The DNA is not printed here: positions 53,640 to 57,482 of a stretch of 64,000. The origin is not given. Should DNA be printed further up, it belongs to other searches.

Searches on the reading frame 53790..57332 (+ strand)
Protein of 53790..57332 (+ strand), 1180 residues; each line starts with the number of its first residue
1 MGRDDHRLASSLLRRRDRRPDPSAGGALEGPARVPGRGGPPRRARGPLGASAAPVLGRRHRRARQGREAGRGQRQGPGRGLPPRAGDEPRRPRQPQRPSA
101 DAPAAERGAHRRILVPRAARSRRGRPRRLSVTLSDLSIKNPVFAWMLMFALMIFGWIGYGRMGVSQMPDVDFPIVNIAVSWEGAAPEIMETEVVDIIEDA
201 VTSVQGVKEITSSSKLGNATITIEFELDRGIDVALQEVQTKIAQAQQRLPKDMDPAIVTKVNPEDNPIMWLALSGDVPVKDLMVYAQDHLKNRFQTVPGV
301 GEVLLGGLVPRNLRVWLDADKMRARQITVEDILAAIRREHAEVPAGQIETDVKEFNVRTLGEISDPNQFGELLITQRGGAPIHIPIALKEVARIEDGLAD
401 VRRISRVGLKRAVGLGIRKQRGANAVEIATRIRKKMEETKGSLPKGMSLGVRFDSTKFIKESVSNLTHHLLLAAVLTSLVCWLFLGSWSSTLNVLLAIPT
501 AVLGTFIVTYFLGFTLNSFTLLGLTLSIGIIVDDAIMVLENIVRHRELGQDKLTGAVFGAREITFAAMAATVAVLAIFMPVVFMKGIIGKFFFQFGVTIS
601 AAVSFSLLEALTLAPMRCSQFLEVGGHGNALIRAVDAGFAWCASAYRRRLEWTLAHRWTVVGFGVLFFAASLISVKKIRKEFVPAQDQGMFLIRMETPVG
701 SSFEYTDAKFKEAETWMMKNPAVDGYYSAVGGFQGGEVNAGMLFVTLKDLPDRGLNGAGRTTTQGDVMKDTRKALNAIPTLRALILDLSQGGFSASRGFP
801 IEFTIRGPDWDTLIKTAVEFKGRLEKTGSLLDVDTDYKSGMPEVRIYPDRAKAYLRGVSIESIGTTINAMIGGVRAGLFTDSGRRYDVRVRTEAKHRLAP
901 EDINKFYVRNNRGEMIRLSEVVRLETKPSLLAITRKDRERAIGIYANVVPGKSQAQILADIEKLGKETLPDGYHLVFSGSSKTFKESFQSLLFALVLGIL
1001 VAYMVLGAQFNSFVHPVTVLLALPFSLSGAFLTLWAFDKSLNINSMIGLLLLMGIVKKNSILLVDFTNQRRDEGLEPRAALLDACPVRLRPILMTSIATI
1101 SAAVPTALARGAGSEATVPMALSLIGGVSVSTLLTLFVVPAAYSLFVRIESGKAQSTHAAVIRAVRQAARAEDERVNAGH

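Call 46: search_protein_families(library=pfam, proteins=[window:53790-57332:+], max_evalue=0.001)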
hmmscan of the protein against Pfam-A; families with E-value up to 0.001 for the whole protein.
window:53790-57332:+ (1180 aa): 1 family
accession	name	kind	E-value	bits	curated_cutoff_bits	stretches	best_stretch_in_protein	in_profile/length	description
PF00873.25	ACR_tran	-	2.8e-271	903.1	28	1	134-1146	2-1020/1021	AcrB/AcrD/AcrF family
